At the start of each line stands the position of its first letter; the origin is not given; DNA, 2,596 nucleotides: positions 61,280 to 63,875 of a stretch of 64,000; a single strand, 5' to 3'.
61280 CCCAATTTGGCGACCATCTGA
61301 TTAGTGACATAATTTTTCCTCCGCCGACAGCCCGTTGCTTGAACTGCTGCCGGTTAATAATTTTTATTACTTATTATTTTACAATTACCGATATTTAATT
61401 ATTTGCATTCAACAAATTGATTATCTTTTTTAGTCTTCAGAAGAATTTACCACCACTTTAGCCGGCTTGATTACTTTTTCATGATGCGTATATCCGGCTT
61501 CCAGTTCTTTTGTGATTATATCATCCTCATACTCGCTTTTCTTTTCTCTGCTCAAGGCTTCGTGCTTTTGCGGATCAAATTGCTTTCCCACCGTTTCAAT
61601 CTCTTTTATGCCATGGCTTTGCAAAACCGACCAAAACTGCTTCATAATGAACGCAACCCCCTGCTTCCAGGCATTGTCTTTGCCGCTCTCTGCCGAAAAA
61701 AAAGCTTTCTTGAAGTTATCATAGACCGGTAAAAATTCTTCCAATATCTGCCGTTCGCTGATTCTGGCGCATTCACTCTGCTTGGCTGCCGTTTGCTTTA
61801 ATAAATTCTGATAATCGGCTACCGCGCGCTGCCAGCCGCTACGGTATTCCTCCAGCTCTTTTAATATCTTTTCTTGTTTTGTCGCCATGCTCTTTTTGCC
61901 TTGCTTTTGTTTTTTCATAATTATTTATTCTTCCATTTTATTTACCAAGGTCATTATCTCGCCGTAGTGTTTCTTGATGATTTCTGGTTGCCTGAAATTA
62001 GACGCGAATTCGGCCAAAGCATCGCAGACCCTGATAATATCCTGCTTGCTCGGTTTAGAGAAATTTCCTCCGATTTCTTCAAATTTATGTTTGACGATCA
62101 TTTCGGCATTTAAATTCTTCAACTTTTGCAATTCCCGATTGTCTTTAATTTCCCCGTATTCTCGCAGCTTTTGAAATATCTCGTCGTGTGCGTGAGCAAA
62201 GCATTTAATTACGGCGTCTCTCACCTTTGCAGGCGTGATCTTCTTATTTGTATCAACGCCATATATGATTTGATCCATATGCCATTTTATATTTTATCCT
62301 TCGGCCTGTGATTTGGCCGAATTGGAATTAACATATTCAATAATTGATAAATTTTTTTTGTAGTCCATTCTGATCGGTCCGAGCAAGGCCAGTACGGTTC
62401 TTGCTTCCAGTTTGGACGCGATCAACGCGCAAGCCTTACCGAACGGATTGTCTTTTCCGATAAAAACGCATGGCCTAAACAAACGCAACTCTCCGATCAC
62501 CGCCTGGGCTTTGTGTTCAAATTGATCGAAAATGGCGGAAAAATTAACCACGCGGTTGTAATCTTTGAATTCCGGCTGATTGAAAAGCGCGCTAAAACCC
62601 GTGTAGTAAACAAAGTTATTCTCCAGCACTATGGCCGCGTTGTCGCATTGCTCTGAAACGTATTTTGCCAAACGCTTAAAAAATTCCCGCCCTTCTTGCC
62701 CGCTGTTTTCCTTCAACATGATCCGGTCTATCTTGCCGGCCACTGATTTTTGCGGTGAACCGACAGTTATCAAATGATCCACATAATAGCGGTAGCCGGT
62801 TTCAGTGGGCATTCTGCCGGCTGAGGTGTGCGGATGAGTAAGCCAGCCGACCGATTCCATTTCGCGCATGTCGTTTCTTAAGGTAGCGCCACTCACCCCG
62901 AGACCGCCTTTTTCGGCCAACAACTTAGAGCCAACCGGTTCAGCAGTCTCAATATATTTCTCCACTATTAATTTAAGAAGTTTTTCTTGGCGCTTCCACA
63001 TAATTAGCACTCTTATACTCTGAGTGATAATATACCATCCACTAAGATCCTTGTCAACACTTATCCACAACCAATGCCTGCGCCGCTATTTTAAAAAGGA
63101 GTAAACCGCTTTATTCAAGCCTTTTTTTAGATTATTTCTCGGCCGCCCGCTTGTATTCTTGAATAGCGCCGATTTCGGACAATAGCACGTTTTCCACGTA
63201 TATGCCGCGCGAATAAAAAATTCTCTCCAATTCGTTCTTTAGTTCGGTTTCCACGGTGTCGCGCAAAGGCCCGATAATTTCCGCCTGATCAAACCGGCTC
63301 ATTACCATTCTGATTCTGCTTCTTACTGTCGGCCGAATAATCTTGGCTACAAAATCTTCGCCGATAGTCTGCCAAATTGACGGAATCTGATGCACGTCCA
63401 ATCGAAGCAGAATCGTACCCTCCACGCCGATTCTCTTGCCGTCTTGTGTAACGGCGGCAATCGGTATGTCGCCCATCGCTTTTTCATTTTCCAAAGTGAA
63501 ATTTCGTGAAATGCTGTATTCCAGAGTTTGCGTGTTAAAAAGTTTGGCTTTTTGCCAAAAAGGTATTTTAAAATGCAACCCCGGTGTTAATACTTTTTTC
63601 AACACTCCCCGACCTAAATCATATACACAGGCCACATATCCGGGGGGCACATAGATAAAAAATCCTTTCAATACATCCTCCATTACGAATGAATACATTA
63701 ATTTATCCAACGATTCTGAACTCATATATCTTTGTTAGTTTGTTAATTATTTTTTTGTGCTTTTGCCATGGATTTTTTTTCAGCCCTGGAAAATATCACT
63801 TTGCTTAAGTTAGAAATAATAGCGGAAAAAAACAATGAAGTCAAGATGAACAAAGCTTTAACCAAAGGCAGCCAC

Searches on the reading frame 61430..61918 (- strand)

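Call 41: search_protein_families(library=pfam, proteins=[window:61430-61918:-], max_evalue=0.00001)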
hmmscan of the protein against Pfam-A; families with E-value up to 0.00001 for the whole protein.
window:61430-61918:- (162 aa): 1 family
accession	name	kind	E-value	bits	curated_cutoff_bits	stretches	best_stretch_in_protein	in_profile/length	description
PF01025.24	GrpE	-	2.6e-37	128.5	25.8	1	3-158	8-164/165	GrpE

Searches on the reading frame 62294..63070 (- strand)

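Call 41: search_protein_families(library=pfam, proteins=[window:62294-63070:-], max_evalue=0.00001)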
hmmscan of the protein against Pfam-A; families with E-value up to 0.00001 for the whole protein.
window:62294-63070:- (258 aa): 1 family
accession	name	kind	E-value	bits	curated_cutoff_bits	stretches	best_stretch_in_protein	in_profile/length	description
PF01628.27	HrcA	-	3.9e-12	47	22.2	1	114-239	94-213/215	HrcA protein C terminal domain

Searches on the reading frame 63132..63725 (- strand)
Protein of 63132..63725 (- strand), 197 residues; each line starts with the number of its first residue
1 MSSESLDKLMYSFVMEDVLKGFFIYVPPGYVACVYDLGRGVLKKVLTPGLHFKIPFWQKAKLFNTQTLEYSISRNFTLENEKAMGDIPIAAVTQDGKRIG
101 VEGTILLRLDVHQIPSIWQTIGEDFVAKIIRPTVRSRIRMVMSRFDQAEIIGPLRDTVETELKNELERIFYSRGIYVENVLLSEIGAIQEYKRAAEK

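Call 41: search_protein_families(library=pfam, proteins=[window:63132-63725:-], max_evalue=0.00001)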
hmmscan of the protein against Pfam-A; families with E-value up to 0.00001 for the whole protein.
window:63132-63725:- (197 aa): 1 family
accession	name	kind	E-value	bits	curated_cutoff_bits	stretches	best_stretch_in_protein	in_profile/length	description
PF01145.31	Band_7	-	4.6e-25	89.1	23.6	1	26-197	3-157/176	SPFH domain / Band 7 family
